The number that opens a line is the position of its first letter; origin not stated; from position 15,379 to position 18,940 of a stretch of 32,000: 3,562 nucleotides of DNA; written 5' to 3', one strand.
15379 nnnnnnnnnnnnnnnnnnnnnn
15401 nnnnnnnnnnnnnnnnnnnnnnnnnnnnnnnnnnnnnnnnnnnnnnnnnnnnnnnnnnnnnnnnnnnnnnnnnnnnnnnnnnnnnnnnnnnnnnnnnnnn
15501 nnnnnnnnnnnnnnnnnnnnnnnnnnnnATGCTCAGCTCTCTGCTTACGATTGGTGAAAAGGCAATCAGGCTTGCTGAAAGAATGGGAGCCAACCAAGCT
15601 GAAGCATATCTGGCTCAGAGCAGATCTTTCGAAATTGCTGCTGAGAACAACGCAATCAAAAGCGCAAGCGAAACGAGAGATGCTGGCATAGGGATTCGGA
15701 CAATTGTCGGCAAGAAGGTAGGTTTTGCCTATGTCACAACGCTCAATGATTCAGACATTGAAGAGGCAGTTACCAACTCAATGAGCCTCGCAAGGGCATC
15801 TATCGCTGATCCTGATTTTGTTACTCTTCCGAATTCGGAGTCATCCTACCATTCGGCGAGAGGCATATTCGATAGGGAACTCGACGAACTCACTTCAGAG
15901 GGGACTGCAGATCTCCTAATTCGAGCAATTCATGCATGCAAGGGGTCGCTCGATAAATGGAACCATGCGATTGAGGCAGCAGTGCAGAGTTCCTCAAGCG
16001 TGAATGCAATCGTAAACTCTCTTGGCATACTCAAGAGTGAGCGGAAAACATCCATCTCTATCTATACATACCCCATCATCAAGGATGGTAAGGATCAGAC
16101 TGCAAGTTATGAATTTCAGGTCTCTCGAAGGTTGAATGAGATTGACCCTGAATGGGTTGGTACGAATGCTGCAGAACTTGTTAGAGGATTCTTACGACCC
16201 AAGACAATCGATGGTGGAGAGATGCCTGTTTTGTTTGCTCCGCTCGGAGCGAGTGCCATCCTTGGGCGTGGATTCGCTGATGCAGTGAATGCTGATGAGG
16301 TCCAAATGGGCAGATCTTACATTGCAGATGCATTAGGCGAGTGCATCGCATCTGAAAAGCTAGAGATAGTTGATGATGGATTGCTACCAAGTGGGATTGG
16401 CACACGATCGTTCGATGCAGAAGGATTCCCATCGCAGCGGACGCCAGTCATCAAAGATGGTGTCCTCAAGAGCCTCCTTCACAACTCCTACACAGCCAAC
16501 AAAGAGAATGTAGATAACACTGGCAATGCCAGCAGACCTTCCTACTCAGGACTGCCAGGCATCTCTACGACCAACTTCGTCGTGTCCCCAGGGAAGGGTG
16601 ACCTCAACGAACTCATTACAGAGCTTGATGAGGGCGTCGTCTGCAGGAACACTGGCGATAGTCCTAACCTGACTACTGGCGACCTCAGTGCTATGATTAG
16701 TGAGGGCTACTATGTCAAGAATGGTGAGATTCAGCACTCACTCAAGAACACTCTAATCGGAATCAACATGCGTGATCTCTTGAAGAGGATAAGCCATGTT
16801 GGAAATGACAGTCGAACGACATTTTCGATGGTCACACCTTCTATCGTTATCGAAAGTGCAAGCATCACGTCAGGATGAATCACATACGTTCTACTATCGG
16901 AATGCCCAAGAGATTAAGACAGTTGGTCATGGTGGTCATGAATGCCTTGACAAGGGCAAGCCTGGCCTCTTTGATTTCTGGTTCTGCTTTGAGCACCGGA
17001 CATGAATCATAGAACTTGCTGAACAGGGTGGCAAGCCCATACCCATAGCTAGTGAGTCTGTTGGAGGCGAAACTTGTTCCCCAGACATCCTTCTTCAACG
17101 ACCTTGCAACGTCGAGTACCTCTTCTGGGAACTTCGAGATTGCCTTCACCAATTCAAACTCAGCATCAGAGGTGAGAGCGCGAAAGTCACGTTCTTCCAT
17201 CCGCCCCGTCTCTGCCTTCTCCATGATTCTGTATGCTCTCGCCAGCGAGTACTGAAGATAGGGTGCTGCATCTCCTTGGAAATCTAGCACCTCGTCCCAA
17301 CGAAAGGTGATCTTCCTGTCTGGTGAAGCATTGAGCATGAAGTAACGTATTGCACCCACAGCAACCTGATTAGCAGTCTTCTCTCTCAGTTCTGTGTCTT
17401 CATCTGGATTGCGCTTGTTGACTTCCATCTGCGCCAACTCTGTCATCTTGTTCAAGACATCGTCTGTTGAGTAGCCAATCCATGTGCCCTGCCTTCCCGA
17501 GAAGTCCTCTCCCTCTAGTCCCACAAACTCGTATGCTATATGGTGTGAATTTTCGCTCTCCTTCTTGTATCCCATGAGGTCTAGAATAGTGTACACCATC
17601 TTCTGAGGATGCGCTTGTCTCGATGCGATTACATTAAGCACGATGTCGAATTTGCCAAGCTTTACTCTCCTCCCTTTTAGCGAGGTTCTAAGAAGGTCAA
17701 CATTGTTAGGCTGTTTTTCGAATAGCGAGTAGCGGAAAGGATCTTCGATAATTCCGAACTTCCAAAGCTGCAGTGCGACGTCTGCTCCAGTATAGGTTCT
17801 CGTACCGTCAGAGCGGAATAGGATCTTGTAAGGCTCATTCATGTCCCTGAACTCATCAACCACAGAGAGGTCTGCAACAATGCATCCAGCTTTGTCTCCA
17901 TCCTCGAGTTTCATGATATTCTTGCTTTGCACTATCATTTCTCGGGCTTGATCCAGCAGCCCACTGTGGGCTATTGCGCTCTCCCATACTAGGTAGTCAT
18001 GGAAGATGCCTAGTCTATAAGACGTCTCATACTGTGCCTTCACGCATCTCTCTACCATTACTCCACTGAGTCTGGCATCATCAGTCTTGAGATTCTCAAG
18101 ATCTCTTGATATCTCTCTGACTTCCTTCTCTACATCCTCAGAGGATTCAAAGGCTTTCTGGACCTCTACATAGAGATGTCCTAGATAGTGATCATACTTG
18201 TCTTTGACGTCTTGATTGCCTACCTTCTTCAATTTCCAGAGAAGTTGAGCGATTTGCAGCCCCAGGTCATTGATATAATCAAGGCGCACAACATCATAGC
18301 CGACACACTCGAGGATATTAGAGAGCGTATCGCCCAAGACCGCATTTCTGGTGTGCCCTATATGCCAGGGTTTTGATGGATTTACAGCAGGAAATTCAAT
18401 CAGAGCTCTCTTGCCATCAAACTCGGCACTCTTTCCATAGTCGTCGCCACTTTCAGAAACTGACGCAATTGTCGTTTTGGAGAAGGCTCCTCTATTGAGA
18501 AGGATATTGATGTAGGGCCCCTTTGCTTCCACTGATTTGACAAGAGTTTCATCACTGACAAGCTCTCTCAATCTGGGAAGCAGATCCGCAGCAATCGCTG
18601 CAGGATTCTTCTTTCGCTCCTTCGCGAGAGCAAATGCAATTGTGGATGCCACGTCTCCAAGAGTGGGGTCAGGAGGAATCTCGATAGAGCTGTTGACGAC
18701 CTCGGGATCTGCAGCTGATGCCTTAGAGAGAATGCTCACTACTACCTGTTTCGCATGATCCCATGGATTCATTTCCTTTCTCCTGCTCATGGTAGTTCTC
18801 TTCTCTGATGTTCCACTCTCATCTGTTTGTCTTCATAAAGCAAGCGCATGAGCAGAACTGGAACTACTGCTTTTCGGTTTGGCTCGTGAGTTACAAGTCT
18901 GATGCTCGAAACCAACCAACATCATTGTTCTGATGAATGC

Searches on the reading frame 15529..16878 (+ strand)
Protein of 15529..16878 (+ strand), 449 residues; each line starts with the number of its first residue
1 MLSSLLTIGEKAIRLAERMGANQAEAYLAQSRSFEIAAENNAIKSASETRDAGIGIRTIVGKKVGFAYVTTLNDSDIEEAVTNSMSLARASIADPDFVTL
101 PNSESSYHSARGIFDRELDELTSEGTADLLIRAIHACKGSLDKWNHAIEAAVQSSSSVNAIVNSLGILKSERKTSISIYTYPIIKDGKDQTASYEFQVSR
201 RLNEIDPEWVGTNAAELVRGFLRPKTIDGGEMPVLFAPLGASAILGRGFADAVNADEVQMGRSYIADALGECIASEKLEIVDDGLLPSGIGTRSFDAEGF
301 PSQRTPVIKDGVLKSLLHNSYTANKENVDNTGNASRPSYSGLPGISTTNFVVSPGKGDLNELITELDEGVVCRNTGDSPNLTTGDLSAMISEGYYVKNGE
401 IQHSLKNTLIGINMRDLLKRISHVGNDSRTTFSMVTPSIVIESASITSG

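Call 38: search_protein_families(library=pfam, proteins=[window:15529-16878:+], max_evalue=0.001)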
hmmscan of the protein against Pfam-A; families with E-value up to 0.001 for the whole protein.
window:15529-16878:+ (449 aa): 3 families
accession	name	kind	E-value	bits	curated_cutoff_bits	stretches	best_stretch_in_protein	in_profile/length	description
PF19289.4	PmbA_TldD_3rd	-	3.2e-66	223.1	22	1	230-447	2-219/220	PmbA/TldA metallopeptidase C-terminal domain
PF01523.21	PmbA_TldD_1st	-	2e-14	53.9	20.9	1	24-88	1-65/65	PmbA/TldA metallopeptidase domain 1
PF19290.4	PmbA_TldD_2nd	-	1.1e-07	32.7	20.9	1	118-218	3-105/109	PmbA/TldA metallopeptidase central domain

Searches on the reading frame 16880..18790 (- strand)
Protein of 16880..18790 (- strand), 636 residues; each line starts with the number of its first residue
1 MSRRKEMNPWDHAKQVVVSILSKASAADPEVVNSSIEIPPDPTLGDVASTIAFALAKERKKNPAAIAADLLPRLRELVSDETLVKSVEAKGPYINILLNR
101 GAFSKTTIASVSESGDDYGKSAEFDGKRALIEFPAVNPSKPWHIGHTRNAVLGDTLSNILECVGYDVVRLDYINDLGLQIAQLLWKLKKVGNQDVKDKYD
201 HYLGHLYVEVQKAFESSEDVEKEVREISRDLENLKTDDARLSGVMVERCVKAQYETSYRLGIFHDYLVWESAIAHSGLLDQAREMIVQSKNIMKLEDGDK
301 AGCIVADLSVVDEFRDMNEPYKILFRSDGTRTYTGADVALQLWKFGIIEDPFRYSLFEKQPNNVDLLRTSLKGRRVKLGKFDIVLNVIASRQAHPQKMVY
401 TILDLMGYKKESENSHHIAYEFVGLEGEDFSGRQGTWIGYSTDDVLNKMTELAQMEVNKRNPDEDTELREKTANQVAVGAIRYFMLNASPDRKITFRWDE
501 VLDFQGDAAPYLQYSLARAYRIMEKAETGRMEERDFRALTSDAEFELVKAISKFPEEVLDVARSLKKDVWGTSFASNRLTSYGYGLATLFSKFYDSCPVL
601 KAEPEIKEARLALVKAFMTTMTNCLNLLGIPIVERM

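Call 38: search_protein_families(library=pfam, proteins=[window:16880-18790:-], max_evalue=0.001)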
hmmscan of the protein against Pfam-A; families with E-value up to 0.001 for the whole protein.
window:16880-18790:- (636 aa): 4 families
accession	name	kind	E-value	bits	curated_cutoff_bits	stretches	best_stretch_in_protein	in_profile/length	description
PF00750.26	tRNA-synt_1d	-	3.4e-35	122.1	23.3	2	121-340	14-221/349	tRNA synthetases class I (R), catalytic domain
PF05746.21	DALR_1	-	2.8e-28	98.8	22.3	1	512-636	1-117/117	DALR anticodon binding domain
PF03485.21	Arg_tRNA_synt_N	-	3.4e-16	60.1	21.5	1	13-98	3-85/85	Arginyl tRNA synthetase N terminal domain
PF01406.26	tRNA-synt_1e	-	0.00053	19.9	27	1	142-193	23-74/301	tRNA synthetases class I (C) catalytic domain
